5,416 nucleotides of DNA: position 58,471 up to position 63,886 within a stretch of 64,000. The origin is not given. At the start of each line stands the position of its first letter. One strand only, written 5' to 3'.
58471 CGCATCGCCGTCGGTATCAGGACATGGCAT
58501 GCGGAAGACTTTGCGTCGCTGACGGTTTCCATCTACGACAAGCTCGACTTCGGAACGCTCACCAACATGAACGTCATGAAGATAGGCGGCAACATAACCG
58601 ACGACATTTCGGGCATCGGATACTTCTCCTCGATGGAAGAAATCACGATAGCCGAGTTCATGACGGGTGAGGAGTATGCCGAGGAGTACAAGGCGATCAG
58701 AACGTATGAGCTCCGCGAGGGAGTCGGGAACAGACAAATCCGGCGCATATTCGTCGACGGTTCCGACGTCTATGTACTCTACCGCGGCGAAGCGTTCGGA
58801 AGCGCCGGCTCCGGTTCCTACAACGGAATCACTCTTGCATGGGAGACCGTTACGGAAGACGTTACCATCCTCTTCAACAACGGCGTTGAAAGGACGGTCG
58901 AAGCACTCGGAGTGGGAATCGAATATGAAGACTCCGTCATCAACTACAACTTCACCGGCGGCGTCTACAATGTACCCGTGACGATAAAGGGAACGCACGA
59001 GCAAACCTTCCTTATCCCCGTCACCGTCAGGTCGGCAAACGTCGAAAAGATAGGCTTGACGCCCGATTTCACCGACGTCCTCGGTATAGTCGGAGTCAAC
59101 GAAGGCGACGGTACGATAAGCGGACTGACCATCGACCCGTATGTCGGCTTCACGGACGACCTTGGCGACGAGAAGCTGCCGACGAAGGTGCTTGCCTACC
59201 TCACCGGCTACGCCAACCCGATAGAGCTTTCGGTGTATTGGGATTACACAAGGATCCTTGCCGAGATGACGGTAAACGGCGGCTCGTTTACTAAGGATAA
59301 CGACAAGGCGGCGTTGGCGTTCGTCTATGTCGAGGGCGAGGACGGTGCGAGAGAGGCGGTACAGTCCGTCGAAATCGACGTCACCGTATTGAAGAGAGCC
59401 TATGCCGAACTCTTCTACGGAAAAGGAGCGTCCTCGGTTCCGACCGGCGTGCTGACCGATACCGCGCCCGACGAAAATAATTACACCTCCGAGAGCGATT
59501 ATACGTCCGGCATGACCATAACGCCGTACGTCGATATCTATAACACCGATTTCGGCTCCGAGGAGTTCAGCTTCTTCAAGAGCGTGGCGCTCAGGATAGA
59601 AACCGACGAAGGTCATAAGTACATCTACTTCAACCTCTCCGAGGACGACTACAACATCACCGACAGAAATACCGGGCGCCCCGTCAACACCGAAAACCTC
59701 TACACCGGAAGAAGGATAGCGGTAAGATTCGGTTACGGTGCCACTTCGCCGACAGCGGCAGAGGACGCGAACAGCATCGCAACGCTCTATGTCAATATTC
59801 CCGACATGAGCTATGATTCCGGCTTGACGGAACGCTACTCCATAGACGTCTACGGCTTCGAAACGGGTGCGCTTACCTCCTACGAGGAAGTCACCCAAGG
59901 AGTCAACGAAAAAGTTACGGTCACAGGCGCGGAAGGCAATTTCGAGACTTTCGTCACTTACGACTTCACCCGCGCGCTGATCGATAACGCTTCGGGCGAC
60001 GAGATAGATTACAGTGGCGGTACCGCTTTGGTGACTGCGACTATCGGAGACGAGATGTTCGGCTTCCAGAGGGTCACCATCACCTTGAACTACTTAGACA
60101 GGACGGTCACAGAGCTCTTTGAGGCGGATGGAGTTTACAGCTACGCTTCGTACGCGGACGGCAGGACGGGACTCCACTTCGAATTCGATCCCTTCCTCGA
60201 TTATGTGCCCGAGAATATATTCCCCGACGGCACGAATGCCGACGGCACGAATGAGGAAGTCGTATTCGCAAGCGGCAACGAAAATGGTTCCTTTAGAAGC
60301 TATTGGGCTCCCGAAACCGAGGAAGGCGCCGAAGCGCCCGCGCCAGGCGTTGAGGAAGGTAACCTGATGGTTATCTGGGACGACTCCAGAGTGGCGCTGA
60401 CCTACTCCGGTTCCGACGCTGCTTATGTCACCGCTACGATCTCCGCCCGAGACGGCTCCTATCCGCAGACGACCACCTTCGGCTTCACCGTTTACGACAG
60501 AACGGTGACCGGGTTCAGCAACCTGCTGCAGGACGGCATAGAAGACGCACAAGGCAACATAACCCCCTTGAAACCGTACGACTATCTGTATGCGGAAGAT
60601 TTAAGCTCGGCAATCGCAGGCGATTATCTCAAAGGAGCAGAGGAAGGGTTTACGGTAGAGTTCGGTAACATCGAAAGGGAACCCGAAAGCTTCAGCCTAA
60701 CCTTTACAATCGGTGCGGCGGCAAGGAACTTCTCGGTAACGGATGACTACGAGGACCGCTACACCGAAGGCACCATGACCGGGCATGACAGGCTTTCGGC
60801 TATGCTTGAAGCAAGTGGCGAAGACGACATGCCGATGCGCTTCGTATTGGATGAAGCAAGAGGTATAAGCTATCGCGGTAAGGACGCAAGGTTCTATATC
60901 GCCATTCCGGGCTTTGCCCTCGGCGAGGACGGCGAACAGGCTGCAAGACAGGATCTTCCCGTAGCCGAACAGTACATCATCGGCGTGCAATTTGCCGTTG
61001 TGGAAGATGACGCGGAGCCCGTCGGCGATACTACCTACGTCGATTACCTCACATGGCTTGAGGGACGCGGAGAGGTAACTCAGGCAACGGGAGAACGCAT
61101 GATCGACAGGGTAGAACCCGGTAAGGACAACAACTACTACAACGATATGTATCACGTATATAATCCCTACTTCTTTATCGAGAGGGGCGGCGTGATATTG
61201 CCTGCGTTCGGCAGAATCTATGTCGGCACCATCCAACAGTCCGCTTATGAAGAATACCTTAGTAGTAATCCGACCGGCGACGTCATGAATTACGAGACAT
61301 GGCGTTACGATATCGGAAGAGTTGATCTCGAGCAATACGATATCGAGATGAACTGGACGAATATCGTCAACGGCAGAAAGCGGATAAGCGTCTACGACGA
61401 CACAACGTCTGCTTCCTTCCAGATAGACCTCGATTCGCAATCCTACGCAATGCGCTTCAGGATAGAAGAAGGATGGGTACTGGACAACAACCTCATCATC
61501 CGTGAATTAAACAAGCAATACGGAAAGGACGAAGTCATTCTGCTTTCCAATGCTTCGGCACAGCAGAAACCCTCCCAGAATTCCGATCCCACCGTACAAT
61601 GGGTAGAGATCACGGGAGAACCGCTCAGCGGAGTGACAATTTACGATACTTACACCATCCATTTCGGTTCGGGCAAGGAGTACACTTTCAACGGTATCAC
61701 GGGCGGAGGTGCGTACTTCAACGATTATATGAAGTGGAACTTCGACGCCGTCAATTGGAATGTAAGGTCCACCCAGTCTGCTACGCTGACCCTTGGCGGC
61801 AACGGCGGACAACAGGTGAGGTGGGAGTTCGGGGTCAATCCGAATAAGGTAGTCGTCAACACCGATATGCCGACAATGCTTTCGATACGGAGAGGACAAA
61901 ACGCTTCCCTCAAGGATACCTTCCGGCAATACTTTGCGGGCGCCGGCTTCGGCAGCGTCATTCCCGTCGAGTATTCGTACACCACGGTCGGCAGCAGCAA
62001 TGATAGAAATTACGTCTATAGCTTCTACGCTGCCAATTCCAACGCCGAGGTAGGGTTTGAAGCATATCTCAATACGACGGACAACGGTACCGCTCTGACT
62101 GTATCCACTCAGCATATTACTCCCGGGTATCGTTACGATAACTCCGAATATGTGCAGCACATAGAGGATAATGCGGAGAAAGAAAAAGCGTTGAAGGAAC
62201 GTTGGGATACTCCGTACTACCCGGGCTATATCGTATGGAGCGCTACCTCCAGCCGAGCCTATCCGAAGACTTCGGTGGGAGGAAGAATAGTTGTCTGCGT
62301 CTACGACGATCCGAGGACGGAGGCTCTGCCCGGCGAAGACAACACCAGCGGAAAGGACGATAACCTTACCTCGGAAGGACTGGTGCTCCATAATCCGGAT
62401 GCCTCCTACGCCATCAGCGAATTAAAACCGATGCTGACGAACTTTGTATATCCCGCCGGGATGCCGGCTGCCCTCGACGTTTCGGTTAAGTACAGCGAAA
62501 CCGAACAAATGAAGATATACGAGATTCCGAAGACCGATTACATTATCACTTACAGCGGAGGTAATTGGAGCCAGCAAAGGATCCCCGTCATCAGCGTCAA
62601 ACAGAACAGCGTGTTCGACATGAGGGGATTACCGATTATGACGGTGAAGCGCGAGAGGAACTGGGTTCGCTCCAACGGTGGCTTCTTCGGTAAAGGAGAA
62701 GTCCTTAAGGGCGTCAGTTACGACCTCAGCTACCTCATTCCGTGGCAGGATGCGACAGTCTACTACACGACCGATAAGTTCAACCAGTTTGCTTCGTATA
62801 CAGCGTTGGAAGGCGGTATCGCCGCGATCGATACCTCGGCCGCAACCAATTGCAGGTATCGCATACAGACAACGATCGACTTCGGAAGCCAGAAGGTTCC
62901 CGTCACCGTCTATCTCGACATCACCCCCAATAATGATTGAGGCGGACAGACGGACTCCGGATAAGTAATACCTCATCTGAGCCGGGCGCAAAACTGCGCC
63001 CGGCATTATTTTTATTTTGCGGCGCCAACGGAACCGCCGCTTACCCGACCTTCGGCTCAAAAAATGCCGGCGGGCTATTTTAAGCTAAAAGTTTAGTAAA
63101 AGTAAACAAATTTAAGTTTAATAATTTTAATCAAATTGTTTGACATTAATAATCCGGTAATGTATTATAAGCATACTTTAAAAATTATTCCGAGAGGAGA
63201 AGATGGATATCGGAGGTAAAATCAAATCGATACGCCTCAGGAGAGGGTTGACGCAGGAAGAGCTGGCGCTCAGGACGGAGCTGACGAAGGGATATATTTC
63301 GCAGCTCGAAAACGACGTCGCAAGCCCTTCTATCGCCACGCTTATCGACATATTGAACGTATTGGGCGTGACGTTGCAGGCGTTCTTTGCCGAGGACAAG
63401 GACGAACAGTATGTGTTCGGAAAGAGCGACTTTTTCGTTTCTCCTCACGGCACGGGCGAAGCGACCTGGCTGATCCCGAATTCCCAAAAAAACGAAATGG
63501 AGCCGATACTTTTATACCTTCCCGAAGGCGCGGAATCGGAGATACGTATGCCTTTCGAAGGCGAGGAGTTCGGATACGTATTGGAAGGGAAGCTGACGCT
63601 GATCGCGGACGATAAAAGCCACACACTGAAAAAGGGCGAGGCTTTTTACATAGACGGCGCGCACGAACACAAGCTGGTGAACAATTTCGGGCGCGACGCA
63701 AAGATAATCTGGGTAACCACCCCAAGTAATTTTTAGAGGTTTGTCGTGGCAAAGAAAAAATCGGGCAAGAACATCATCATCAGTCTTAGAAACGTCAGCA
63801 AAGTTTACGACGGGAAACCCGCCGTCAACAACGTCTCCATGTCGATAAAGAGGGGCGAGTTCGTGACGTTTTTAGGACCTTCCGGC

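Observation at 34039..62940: A 29-kb single ORF encodes a ~9,633-aa acidic lipoprotein with no recognisable wall anchor or dedicated export partner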

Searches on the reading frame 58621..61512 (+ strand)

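Call 96: search_protein_families(library=pfam, proteins=[window:58621-61512:+], max_evalue=0.05)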
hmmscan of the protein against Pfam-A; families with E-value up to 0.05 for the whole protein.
window:58621-61512:+ (964 aa): 1 family
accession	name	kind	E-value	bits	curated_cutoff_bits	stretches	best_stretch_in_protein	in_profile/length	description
PF22479.2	Pam3_gp18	-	0.038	14.9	24.2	0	920-955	2-40/101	Cyanophage baseplate Pam3 plug gp18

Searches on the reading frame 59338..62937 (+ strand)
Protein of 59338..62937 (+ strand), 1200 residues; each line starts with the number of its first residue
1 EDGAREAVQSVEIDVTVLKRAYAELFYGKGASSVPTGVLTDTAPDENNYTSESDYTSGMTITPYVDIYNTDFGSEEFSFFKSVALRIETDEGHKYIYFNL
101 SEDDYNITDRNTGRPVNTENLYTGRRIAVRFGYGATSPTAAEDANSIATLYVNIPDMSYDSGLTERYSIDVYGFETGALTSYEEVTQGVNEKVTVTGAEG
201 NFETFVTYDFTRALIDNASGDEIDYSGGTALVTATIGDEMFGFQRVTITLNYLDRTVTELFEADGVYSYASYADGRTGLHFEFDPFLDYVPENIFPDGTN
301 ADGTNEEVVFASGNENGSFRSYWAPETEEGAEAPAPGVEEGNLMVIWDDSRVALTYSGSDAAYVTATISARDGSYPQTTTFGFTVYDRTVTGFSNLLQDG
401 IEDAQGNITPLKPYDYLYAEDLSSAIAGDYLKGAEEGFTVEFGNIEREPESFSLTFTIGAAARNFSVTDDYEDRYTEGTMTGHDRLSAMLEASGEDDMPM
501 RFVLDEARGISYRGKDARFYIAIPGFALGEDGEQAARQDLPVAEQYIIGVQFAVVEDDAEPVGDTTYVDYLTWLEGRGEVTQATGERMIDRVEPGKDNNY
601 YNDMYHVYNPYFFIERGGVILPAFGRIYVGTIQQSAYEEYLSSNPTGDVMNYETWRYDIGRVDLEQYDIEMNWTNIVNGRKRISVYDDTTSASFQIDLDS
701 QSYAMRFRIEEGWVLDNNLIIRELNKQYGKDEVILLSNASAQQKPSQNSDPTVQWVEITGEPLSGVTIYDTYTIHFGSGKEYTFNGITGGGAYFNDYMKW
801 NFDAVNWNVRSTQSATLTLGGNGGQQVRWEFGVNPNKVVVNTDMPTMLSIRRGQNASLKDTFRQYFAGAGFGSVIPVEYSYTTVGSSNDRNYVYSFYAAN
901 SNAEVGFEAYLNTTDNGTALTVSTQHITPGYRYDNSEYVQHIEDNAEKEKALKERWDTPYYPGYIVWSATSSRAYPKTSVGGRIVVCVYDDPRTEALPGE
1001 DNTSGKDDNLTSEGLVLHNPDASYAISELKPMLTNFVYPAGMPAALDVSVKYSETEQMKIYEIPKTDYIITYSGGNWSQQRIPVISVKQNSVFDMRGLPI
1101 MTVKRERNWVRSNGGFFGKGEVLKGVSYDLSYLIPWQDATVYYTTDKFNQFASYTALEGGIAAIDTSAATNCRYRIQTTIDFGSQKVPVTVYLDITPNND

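Call 39: find_homologous_proteins(query=window:59338-62937:+, max_evalue=0.001)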
Query window:59338-62937:+ (1200 aa): 1 proteins with E <= 0.001 among 8000 candidates.
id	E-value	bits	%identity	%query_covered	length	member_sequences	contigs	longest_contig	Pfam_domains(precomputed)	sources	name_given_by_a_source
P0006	1.5e-261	889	44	100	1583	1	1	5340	-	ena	-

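Call 69: find_encoding_contigs(protein=P0006, flank=10000, max_places=2)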
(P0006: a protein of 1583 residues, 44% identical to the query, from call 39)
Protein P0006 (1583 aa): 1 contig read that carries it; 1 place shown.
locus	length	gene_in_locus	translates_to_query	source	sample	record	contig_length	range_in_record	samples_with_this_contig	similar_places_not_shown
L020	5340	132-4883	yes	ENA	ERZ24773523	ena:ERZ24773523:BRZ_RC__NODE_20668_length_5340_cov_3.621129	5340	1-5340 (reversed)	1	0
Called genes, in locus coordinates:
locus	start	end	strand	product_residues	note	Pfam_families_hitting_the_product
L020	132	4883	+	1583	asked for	-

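Call 84: find_related_loci(query=A6, collection=metagenome_contigs, flank=10000)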
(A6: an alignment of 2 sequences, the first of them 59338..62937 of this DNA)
Query A6 (1200 aa) in metagenome_contigs; peptide patterns used: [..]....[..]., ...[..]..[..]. (x = any residue, [..] = any of these).
181 stretches matched a pattern, but none encodes a relative of the query by tblastn (E <= 1e-3).

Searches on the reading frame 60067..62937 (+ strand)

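Call 8: search_protein_families(library=pfam, proteins=[window:60067-62937:+], max_evalue=0.1)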
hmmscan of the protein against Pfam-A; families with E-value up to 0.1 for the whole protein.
window:60067-62937:+ (957 aa): 2 families
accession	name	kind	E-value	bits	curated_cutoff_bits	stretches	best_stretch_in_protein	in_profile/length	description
PF22479.2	Pam3_gp18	-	0.04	14.8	24.2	0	438-473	2-40/101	Cyanophage baseplate Pam3 plug gp18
PF03237.21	Terminase_6N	-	0.053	13.6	22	0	528-569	76-120/215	Terminase large subunit, T4likevirus-type, N-terminal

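Call 9: search_protein_families(library=ncbifam, proteins=[window:60067-62937:+], max_evalue=0.1)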
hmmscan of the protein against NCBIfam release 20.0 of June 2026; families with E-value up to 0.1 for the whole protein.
window:60067-62937:+ (957 aa): 1 family
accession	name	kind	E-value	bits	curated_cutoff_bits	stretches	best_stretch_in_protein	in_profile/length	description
NF041262.1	colicin_Z_Cterm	domain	0.077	13.3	50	0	792-842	26-76/87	colicin Z C-terminal domain-related protein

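Call 97: search_protein_families(library=phrogs, proteins=[window:60067-62937:+], max_evalue=0.01)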
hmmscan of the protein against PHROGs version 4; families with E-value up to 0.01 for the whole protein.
window:60067-62937:+ (957 aa): 0 families

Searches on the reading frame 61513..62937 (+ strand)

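Call 96: search_protein_families(library=pfam, proteins=[window:61513-62937:+], max_evalue=0.05)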
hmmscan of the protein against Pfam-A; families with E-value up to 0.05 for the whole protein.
window:61513-62937:+ (475 aa): 1 family
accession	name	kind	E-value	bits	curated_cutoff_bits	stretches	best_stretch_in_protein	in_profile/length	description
PF03237.21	Terminase_6N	-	0.026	14.6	22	0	46-87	76-120/215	Terminase large subunit, T4likevirus-type, N-terminal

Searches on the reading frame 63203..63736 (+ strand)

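Call 11: search_protein_families(library=pfam, proteins=[window:63203-63736:+], max_evalue=0.01)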
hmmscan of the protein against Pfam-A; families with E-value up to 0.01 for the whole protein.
window:63203-63736:+ (177 aa): 10 families
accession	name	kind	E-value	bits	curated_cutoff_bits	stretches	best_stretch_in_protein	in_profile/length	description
PF01381.28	HTH_3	-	6.9e-16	58.5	23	1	7-60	1-54/55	Helix-turn-helix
PF07883.17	Cupin_2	-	6.1e-14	51.9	27.2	1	106-171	5-69/70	Cupin domain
PF12844.13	HTH_19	-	5e-11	42.8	30.2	1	6-63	3-60/64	Helix-turn-helix domain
PF13560.12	HTH_31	-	5.1e-09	36.7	27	1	3-57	2-57/64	Helix-turn-helix domain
PF05899.18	Cupin_3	-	1.9e-06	27.9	23.5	1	108-150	13-56/74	EutQ-like cupin domain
PF13443.12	HTH_26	-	0.00011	22.8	22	1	6-58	1-54/63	Cro/C1-type HTH DNA-binding domain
PF13413.12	HTH_25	-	0.0003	21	24.6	1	9-38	4-33/62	Helix-turn-helix domain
PF13744.12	HTH_37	-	0.0011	19.1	27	1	7-59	23-76/80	Helix-turn-helix domain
PF21621.3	MPI_cupin_dom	-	0.0035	17.7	27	1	125-150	34-59/79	Mannose-6-phosphate isomerase, cupin domain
PF14499.12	DUF4437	-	0.01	15.5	24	0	86-159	158-232/250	Domain of unknown function (DUF4437)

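Call 99: search_protein_families(library=ncbifam, proteins=[window:63203-63733:+], max_evalue=0.001)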
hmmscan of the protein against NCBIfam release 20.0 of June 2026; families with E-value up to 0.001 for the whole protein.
window:63203-63733:+ (177 aa): 11 families
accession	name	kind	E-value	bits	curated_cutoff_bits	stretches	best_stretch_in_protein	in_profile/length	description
NF007408.0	PRK09943.1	equivalog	2.7e-27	95.5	211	1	3-177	8-185/185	HTH-type transcriptional regulator PuuR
TIGR03070.1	couple_hipB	subfamily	4.3e-11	42.6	71.65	1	2-58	2-58/58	type II toxin-antitoxin system Y4mF family antitoxin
NF006015.0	PRK08154.1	subfamily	3.9e-08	32.8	204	1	2-67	30-95/314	anaerobic benzoate catabolism transcriptional regulator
NF038139.1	Reg_Aceta_RamB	equivalog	4.9e-07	28.7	700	1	3-70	3-69/465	acetate metabolism transcriptional regulator RamB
NF052239.1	antitox_spr1629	equivalog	8.5e-07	28.4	335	1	1-66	1-66/377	spr1629 family repressor/antitoxin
NF041951.1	phage_RstR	subfamily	1.1e-06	28.8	80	1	1-69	1-69/108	RstR family transcriptional repressor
NF047948.1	male_kill_WMK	equivalog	1.7e-06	27.7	300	1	3-67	163-227/300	WO male-killing family protein Wmk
NF007271.0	PRK09726.1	equivalog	4.4e-06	26.6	79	1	5-59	15-69/88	type II toxin-antitoxin system antitoxin HipB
TIGR03214.2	ura-cupin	equivalog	4.8e-05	23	200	1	109-172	58-122/249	(S)-ureidoglycine aminohydrolase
TIGR00270.2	TIGR00270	equivalog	0.00021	21.1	110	1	5-66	78-139/159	multiprotein bridging factor aMBF1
NF046032.1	TransRegSlrRBacil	equivalog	0.0005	20.2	250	1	3-63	2-63/149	HTH-type transcriptional regulator SlrR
